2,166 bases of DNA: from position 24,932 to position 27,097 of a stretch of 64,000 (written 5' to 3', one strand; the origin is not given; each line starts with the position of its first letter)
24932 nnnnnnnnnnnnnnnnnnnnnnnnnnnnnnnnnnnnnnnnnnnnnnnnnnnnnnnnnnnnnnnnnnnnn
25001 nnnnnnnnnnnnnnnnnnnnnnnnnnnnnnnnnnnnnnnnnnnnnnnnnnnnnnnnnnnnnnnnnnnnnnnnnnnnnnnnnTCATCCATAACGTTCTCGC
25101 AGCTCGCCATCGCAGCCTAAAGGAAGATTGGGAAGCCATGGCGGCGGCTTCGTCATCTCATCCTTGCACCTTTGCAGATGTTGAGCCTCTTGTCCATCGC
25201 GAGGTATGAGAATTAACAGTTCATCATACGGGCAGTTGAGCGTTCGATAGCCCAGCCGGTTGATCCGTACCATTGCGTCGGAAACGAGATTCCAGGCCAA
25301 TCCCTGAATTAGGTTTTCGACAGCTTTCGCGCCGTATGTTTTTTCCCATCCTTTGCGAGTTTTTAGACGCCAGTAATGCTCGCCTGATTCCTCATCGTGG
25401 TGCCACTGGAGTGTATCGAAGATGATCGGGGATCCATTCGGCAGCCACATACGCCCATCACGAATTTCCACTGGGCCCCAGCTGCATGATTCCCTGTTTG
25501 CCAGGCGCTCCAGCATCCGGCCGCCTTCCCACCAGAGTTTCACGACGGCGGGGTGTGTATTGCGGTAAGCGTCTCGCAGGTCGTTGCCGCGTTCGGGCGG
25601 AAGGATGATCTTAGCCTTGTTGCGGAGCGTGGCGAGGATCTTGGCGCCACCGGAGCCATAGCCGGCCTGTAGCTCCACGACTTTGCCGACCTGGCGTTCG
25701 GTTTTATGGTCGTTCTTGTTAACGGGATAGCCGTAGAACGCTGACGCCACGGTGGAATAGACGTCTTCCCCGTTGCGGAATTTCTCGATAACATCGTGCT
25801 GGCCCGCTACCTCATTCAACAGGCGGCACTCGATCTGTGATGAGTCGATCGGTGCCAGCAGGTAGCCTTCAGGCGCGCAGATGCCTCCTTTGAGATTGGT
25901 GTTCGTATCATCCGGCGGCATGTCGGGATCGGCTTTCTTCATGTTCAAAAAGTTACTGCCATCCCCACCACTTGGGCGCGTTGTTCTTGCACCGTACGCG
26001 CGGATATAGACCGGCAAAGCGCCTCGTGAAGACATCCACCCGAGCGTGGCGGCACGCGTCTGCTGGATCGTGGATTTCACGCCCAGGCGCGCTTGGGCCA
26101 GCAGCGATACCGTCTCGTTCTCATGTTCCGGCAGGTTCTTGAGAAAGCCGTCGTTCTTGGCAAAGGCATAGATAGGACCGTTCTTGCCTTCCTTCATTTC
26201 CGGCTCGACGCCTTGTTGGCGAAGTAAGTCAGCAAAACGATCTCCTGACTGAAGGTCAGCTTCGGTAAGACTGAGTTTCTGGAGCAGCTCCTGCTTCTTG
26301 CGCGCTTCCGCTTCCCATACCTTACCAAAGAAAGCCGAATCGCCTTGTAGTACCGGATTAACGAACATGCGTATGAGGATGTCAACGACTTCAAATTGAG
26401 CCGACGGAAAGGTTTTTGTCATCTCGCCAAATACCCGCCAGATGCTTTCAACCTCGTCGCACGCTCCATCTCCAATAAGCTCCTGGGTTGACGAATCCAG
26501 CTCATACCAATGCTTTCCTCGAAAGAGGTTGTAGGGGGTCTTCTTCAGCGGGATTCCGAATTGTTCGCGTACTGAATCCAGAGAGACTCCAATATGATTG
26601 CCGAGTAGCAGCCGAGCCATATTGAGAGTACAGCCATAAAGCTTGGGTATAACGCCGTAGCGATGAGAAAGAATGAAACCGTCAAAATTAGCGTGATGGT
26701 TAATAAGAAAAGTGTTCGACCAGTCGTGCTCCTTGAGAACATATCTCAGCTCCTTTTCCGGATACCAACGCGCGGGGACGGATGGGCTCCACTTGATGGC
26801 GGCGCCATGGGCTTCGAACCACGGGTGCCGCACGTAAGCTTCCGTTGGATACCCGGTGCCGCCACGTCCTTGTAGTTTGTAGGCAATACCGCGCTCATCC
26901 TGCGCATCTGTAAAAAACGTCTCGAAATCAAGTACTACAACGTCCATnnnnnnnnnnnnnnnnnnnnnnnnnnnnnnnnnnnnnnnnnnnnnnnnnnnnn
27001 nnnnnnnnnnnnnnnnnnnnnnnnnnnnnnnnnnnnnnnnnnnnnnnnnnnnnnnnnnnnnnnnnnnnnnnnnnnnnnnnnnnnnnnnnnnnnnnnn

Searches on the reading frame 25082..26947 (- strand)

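Call 9: search_protein_families(library=phrogs, proteins=[window:25082-26947:-], max_evalue=0.001)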
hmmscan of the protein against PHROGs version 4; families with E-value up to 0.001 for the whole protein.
window:25082-26947:- (621 aa): 4 families
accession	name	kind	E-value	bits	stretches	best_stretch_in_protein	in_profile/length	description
phrog_17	-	DNA, RNA and nucleotide metabolism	7.6e-51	174.2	1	1-619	670-1229/1445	DNA polymerase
phrog_10285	-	DNA, RNA and nucleotide metabolism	2.9e-31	109.7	1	345-620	37-318/321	DNA polymerase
phrog_7766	-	DNA, RNA and nucleotide metabolism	1.8e-19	70.9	1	455-620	9-183/186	DNA polymerase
phrog_2573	-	DNA, RNA and nucleotide metabolism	0.00012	22.4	1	362-565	17-207/336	DNA polymerase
